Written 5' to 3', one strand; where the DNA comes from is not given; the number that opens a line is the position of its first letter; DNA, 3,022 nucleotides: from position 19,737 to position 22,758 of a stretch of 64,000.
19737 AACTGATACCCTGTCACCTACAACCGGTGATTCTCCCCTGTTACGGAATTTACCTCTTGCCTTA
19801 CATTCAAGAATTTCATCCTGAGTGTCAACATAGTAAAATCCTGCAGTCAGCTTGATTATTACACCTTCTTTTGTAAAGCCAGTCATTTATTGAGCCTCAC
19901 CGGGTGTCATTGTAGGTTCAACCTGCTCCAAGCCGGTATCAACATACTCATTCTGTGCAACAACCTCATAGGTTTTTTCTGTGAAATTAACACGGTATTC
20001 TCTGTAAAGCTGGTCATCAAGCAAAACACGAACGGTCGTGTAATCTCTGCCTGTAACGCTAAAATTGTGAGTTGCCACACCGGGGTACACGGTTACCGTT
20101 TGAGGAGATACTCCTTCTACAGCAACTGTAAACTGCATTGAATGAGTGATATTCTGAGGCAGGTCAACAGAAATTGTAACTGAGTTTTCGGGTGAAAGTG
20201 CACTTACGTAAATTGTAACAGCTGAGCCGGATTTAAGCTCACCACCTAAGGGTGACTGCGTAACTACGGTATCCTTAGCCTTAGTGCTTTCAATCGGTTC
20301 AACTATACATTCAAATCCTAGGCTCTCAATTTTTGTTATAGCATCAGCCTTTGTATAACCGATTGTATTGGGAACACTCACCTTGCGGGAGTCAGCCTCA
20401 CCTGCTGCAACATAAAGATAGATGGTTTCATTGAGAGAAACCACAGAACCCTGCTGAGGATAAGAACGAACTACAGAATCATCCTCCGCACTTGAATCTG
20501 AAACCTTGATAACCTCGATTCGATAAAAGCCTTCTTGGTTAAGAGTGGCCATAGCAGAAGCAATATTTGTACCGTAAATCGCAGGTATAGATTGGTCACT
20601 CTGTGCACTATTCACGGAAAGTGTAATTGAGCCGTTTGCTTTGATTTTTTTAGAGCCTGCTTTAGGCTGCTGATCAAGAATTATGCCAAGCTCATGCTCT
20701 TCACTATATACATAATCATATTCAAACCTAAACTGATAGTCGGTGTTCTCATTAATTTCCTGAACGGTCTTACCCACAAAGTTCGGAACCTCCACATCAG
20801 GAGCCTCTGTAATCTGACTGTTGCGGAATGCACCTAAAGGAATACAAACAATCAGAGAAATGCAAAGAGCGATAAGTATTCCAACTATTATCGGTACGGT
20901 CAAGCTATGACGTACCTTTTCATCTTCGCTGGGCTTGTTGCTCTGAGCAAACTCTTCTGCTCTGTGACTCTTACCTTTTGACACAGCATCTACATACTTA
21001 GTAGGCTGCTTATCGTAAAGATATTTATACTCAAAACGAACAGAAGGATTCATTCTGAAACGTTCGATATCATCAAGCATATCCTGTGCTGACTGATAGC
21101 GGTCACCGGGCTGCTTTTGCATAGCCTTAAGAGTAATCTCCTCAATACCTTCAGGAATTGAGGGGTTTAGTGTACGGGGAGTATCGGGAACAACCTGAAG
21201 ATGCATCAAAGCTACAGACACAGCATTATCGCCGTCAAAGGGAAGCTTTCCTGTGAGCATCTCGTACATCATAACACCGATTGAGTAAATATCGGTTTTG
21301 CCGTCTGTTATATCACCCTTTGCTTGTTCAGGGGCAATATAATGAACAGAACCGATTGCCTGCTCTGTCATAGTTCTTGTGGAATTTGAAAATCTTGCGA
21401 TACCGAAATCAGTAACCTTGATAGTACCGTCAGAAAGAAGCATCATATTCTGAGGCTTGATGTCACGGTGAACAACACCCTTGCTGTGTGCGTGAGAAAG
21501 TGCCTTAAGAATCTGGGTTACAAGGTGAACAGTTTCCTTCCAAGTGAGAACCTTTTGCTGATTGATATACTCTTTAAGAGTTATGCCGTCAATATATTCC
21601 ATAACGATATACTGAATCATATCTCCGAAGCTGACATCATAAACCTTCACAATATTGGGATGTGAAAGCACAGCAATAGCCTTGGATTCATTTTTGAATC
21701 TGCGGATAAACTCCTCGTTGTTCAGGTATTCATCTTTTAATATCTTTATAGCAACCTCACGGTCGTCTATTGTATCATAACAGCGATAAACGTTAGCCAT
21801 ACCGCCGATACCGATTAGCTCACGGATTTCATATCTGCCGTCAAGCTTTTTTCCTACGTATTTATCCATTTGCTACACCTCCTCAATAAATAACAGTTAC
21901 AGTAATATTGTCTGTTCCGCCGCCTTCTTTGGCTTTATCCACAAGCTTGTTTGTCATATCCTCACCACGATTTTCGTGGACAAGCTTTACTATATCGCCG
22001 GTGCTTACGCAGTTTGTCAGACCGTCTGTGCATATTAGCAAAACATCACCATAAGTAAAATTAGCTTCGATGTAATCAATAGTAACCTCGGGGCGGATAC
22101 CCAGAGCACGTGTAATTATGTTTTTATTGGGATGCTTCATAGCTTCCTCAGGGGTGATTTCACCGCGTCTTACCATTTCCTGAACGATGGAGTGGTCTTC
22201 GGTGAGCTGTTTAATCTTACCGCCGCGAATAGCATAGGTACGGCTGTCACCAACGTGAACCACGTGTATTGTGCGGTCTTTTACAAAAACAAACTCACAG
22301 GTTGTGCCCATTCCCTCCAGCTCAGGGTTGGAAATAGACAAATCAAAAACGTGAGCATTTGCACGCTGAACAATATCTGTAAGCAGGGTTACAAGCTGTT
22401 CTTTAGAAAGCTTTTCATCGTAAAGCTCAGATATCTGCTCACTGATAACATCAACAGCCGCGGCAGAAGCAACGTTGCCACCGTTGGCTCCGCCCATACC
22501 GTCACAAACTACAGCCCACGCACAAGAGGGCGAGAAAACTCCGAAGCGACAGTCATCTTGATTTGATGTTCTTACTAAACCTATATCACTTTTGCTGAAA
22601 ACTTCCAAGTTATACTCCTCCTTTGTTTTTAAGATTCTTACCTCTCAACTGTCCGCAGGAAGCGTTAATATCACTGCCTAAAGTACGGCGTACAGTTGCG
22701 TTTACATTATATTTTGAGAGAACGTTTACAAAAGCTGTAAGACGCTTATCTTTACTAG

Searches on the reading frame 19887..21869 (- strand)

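Call 3: search_protein_families(library=pfam, proteins=[window:19887-21869:-], max_evalue=0.1)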
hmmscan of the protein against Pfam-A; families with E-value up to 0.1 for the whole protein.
window:19887-21869:- (660 aa): 10 families
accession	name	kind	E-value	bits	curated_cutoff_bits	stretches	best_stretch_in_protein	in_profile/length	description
PF00069.31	Pkinase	-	1.4e-56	192.3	31.7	1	13-262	1-255/263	Protein kinase domain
PF07714.23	PK_Tyr_Ser-Thr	-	1.9e-40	139.2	23.1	1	15-259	3-250/258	Protein tyrosine and serine/threonine kinase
PF03793.24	PASTA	-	2.6e-26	91.8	23.2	3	497-556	1-63/64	PASTA domain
PF03109.22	ABC1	-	2e-07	30.8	22.9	1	56-161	122-217/244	ABC1 atypical kinase-like domain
PF14531.12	Kinase-like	-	4.1e-06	26.7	25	1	100-216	134-256/289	Kinase-like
PF18377.6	FERM_F2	-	0.012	15.9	26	1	49-139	30-117/131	FERM F2 acyl-CoA binding protein-like domain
PF07387.17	Seadorna_VP7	-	0.013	15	20.3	1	100-155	134-187/308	Seadornavirus VP7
PF01636.29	APH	-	0.02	15.1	23.2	0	120-158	158-197/239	Phosphotransferase enzyme family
PF12330.14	Haspin_kinase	-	0.034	13.6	25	1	102-165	196-260/364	Haspin like kinase domain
PF13095.12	FTA2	-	0.081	13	30.2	0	99-143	159-203/214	Kinetochore Sim4 complex subunit FTA2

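Call 4: search_protein_families(library=ncbifam, proteins=[window:19887-21869:-], max_evalue=0.1)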
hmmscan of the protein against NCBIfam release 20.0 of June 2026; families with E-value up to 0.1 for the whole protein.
window:19887-21869:- (660 aa): 29 families (the best 25 are shown)
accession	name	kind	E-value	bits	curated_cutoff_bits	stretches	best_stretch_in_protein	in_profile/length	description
NF033483.0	PknB_PASTA_kin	equivalog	1.2e-163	546.2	450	1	6-556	2-563/563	Stk1 family PASTA domain-containing Ser/Thr kinase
NF047741.1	antiphage_MADS6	equivalog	2.2e-58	198.2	460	2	104-271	292-460/612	methylation-associated defense system protein kinase MAD6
NF052427.1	StpK7MSMEG_1200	equivalog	9.2e-58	196.1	900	1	11-271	7-268/601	serine/threonine protein kinase StpK7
TIGR03903.1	TOMM_kin_cyc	equivalog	1.1e-45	156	705.75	1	37-272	4-248/1267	TOMM system kinase/cyclase fusion protein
NF009651.0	PRK13184.1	equivalog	2.5e-44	151.5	839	1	11-271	2-290/932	serine/threonine-protein kinase PknD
NF053615.1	SerThrKinAfsKStmc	equivalog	2.6e-32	112.4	1300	1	11-253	13-250/809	protein serine/threonine kinase AfsK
NF038150.1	lanthi_synth_IV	equivalog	5.5e-28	97.8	650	1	8-274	186-459/851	class IV lanthionine synthetase LanL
NF033442.0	BREX_PglW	equivalog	2.8e-25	88.3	990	1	6-267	507-765/1391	BREX system serine/threonine kinase PglW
NF058632.1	SerThrKinPrkT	equivalog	1.1e-16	60.8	280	1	5-282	15-264/322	serine/threonine protein kinase PrkT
NF038151.1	lanthi_synth_III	equivalog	2.7e-15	55.8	575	1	13-207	222-425/833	class III lanthionine synthetase LanKC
NF011464.0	PRK14879.1-7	equivalog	2.1e-14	53.8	246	1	46-166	45-157/221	Kae1-associated kinase Bud32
NF011463.0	PRK14879.1-4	equivalog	1.3e-13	50.9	188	1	45-167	52-169/237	Kae1-associated kinase Bud32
NF043056.1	T4SS_LegK1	equivalog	1.4e-13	50.3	550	1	12-201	68-280/516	Dot/Icm T4SS effector kinase LegK1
TIGR03724.2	arch_bud32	equivalog_domain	1.6e-12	47.3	125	1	55-167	37-140/193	KEOPS complex kinase/ATPase Bud32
NF011460.0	PRK14879.1-1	equivalog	1.8e-11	43.6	199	1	44-166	44-165/232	Kae1-associated kinase Bud32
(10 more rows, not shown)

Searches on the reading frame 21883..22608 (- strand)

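Call 64: search_protein_families(library=pfam, proteins=[window:21883-22608:-], max_evalue=0.0001)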
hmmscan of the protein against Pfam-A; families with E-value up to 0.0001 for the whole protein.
window:21883-22608:- (241 aa): 3 families
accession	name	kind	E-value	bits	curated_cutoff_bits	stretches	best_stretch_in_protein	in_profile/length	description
PF13672.11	PP2C_2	-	2e-19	70.4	24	1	14-205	10-182/209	Protein phosphatase 2C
PF00481.26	PP2C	-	1.1e-14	55.2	20.3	1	34-142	39-143/255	Protein phosphatase 2C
PF07228.17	SpoIIE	-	1.6e-07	31.9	25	1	31-240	6-189/192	Stage II sporulation protein E (SpoIIE)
